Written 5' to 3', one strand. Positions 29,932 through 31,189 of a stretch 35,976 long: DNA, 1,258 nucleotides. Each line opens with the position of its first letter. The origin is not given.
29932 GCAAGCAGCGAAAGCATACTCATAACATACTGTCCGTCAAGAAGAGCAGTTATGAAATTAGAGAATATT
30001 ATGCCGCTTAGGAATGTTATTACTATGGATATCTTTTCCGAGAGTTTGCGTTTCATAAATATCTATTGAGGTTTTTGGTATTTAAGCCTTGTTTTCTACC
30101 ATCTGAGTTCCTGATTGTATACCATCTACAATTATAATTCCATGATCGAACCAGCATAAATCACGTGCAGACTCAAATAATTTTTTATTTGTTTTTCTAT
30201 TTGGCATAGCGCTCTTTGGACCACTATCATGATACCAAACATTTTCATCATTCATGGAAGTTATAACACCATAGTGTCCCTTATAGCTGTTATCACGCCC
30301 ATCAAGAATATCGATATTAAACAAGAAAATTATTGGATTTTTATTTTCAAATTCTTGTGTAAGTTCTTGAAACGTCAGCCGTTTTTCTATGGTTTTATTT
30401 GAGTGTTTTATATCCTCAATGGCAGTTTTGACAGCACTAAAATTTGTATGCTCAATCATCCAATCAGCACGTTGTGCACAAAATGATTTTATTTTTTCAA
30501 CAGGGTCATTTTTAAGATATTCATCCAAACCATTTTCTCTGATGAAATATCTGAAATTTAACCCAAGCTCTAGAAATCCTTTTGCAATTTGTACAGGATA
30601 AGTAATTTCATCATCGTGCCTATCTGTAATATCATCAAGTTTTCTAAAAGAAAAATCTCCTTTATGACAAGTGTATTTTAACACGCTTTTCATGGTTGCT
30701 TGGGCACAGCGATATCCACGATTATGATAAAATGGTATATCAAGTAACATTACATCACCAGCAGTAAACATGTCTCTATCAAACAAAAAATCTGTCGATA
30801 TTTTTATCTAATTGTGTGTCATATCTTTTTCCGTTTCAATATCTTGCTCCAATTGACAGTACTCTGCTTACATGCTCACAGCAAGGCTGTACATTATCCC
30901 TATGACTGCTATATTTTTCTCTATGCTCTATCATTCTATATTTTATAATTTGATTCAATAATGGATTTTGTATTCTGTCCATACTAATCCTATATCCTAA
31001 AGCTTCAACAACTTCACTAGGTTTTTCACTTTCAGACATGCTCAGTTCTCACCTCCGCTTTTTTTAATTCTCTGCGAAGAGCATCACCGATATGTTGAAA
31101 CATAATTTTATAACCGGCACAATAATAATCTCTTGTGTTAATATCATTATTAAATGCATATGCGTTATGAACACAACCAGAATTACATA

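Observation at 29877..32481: RiPP-like locus: radical SAM/SPASM maturase, coupled small ORF, stand-alone C39-like peptidase and small TM peptides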

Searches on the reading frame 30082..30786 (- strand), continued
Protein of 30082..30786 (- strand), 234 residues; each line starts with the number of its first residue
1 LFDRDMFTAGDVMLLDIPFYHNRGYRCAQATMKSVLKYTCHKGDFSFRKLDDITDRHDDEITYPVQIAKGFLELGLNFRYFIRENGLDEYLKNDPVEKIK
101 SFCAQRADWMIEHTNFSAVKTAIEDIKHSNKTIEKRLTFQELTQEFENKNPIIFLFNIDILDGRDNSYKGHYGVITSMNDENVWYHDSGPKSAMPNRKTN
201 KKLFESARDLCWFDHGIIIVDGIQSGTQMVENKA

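Call 55: find_encoding_contigs(protein=P0145, flank=3500, max_places=1)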
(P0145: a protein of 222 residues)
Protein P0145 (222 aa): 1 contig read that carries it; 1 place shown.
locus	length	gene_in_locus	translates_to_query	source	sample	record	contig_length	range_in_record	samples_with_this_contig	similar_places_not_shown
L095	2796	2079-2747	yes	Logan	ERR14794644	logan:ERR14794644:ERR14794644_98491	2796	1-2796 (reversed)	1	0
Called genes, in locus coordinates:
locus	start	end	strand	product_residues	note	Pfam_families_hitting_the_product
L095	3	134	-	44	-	?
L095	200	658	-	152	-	-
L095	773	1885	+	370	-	PF04055:Radical_SAM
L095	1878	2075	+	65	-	-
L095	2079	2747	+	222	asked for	-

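Call 57: fold_search(model_id=the predicted structure, library=pdb)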
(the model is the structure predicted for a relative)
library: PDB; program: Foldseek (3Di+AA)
matches with E <= 10: 492; with E <= 0.001: 12
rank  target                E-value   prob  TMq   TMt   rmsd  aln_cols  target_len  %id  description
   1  8z4n_A                5.6e-05  1.00  0.49  0.47   8.9       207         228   14  Pseudomurein Endoisopeptidase PeiR-C90A (released 2025-04-23)
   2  8vp5_B                6.3e-05  1.00  0.48  0.17   7.2       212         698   14  Cryo-EM structure of the ABC transporter PCAT1 bound with ADP and Substrate (released 2024-10-30)
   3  3k8u                  6.7e-05  1.00  0.48  0.75   7.2       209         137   13  Crystal Structure of the Peptidase Domain of Streptococcus ComA, a Bi-functional ABC Transporter Involved in Quorum Sens (released 2010-02-23)
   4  5xe9_A                6.7e-05  1.00  0.45  0.70   7.4       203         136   14  Crystal Structure of the Complex of the Peptidase Domain of Streptococcus mutans ComA with a Small Molecule Inhibitor. (released 2017-06-28)
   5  8z4h_A                6.7e-05  1.00  0.48  0.47   8.4       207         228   14  Pseudomurein Endoisopeptidase PeiR (released 2025-04-23)
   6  5xe8_A                9.7e-05  1.00  0.44  0.69   7.8       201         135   15  Crystal Structure of the Peptidase Domain of Streptococcus mutans ComA (released 2017-06-28)
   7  7n87_MODEL_1_A        3.0e-04  1.00  0.46  0.65   7.1       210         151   14  Solution NMR structure of peptidase domain from Clostridium thermocellum PCAT1 (released 2021-12-29)
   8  6v9z_A                3.4e-04  1.00  0.49  0.16   7.5       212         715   14  Cryo-EM structure of PCAT1 bound to its CtA peptide substrate (released 2020-01-22)
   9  7t55_A                4.1e-04  1.00  0.45  0.16   6.8       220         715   14  Cryo-EM structure of PCAT1 in the inward-facing wide conformation under ATP turnover condition (released 2022-02-02)
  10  8vp6_A                4.9e-04  1.00  0.49  0.19   6.6       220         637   13  Cryo-EM structure of the ABC transporter PCAT1 bound with Mg_class_2 (released 2024-10-30)
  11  9azl_A                6.7e-04  1.00  0.49  0.16   8.1       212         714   13  Cryo-EM structure of the ABC transporter PCAT1 bound with MgADP class1 (released 2024-10-30)
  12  8vp5_A                8.1e-04  1.00  0.49  0.17   5.8       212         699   13  Cryo-EM structure of the ABC transporter PCAT1 bound with ADP and Substrate (released 2024-10-30)
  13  22oc                  1.1e-03  1.00  0.51  0.57   7.8       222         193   14  Crystal structure of P210 CD lyase (released 2026-03-18)
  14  7t54_A                1.7e-03  1.00  0.45  0.16   8.0       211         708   14  Cryo-EM structure of ATP-bound PCAT1 in the outward-facing conformation (released 2022-02-02)
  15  8vp9_B                1.8e-03  1.00  0.49  0.18   7.3       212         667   13  Cryo-EM structure of the cysteine-free ABC transporter PCAT1 bound with ADP and Substrate (released 2024-10-30)
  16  3erv                  2.2e-03  1.00  0.55  0.60   5.7       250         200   12  Crystal structure of an putative C39-like peptidase from Bacillus anthracis (released 2008-10-14)
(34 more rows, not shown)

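Call 76: search_protein_families(library=ncbifam, proteins=[L001:6566-7663:+, L093:1964-3118:+], max_evalue=1e-40)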
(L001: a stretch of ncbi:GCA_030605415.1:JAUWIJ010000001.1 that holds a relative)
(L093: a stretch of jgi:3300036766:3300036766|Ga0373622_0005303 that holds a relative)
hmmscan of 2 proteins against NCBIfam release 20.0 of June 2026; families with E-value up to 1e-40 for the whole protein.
L001:6566-7663:+ (365 aa): 10 families
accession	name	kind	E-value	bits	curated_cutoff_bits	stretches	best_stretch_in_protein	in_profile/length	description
NF041298.1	rSAM_mat_DynA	equivalog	1.4e-83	280.8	450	1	3-353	1-355/356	dynobactin maturation radical SAM/SPASM protein DynA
TIGR03942.1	sulfatase_rSAM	equivalog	2.9e-71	240.5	349.45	1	6-352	3-358/363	anaerobic sulfatase maturase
TIGR04083.1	rSAM_pep_methan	hypoth_equivalog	9.7e-61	205.7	300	1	6-359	3-351/376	TIGR04083 family peptide-modifying radical SAM enzyme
NF010321.0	PRK13758.1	equivalog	1.3e-53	182.5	441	1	3-350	4-361/370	anaerobic sulfatase-maturase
NF047865.1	rSAM_PapB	equivalog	9.3e-48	163.1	340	1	10-328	10-325/330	PapB family radical SAM/SPASM ranthipeptide maturase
NF041300.1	rSAM_mat_DarW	exception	1e-44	153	650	1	3-361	41-408/415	radical SAM/SPASM peptide maturase DarW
NF038005.1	rSAM_mat_DarE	equivalog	5.4e-44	150.6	650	1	4-349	75-430/432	darobactin maturation radical SAM/SPASM protein DarE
TIGR04163.1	rSAM_cobopep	equivalog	7.7e-44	150.1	375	1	5-343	66-411/428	peptide-modifying radical SAM enzyme CbpB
NF010308.0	PRK13745.1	equivalog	1.2e-42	146.4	484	0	6-350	16-384/412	anaerobic sulfatase-maturation protein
NF041707.1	rSAM_YhhB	equivalog_domain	1.2e-41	142.9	445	1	4-353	3-367/369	cyclophane-forming radical SAM/SPASM peptide maturase YhhB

L093:1964-3118:+ (384 aa): 9 families
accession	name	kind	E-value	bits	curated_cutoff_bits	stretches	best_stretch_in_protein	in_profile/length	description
NF041298.1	rSAM_mat_DynA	equivalog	2.7e-95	319.4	450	1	6-371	2-354/356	dynobactin maturation radical SAM/SPASM protein DynA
TIGR03942.1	sulfatase_rSAM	equivalog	1.7e-77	261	349.45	1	8-371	3-358/363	anaerobic sulfatase maturase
TIGR04083.1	rSAM_pep_methan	hypoth_equivalog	2.3e-53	181.4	300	1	8-379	3-352/376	TIGR04083 family peptide-modifying radical SAM enzyme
NF010321.0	PRK13758.1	equivalog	7.1e-52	176.8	441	1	7-365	6-357/370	anaerobic sulfatase-maturase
NF010308.0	PRK13745.1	equivalog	1.7e-47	162.2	484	0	7-151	15-165/412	anaerobic sulfatase-maturation protein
NF041300.1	rSAM_mat_DarW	exception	1.4e-46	159.2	650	1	3-372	39-400/415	radical SAM/SPASM peptide maturase DarW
NF047865.1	rSAM_PapB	equivalog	2.5e-44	151.9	340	1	12-350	10-328/330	PapB family radical SAM/SPASM ranthipeptide maturase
NF041707.1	rSAM_YhhB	equivalog_domain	5.2e-43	147.4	445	1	6-371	3-366/369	cyclophane-forming radical SAM/SPASM peptide maturase YhhB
TIGR04261.1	rSAM_GlyRichRpt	subfamily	9.9e-41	139.9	310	0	9-357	1-347/363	cyclophane-forming radical SAM/SPASM peptide maturase GrrM/OscB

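Call 91: search_protein_families(library=pfam, proteins=[P0147, P0179, P0207, P0264, P0234], max_evalue=0.0001)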
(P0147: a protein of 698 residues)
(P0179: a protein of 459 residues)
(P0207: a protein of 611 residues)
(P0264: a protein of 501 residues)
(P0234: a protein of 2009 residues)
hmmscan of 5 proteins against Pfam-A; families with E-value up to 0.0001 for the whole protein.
P0147 (698 aa): 2 families
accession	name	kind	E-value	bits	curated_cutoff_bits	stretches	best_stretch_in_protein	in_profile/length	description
PF09778.15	Guanylate_cyc_2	-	7.8e-06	25.8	28.1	0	376-454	137-212/212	Guanylylate cyclase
PF13529.12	Peptidase_C39_2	-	1.9e-05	25.7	24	0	259-421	14-141/143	Peptidase_C39 like family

P0179 (459 aa): 0 families

P0207 (611 aa): 1 family
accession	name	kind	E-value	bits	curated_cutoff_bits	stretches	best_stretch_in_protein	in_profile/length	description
PF09778.15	Guanylate_cyc_2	-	5.9e-06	26.2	28.1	1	463-548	118-212/212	Guanylylate cyclase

P0264 (501 aa): 3 families
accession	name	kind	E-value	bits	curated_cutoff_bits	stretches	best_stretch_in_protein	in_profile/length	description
PF04951.18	Peptidase_M55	-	5.3e-57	193.7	25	1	5-218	2-216/264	D-aminopeptidase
PF13529.12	Peptidase_C39_2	-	1.5e-08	35.8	24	1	292-452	16-142/143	Peptidase_C39 like family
PF09778.15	Guanylate_cyc_2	-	1.4e-06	28.3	28.1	1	292-481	12-212/212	Guanylylate cyclase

P0234 (2009 aa): 6 families
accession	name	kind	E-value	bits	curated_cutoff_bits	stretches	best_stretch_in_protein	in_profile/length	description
PF00443.35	UCH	-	9e-203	671.4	23.9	7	1077-1341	2-254/254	Ubiquitin carboxyl-terminal hydrolase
PF13423.12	UCH_1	-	5.3e-37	128.6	22.2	0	1156-1318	125-317/317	Ubiquitin carboxyl-terminal hydrolase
PF16694.10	Cytochrome_P460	-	3.3e-07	31.2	27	0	846-867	104-125/125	Cytochrome P460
PF13442.11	Cytochrome_CBB3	-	7.5e-07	29.8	27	0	843-857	5-19/68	Cytochrome C oxidase, cbb3-type, subunit III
PF10102.14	DUF2341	-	5.2e-05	24.1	23.4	0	1936-1962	49-75/84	Domain of unknown function (DUF2341)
PF00034.26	Cytochrom_C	-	7.8e-05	24.4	21.3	0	1165-1183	4-22/90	Cytochrome c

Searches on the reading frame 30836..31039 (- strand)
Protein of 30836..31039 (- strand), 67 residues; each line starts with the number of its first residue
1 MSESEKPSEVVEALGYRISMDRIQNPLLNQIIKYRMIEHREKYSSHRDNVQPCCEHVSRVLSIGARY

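Call 3: search_protein_families(library=pfam, proteins=[window:30836-31039:-], max_evalue=0.1)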
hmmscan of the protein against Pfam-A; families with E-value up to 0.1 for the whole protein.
window:30836-31039:- (67 aa): 0 families

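Call 4: search_protein_families(library=ncbifam, proteins=[window:30836-31039:-], max_evalue=0.1)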
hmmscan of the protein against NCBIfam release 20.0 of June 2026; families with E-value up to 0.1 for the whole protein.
window:30836-31039:- (67 aa): 0 families

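Call 7: find_homologous_proteins(query=window:30836-31039:-, max_evalue=0.01)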
Query window:30836-31039:- (67 aa): 1 proteins with E <= 0.01 among 1 candidates.
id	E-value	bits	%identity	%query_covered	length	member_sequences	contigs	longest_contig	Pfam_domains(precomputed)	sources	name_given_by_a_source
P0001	5.5e-37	142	100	100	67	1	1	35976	-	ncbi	ncbi:MAG: hypothetical protein V1802_00740 [Candidatus Aenigmatarchaeota archaeon]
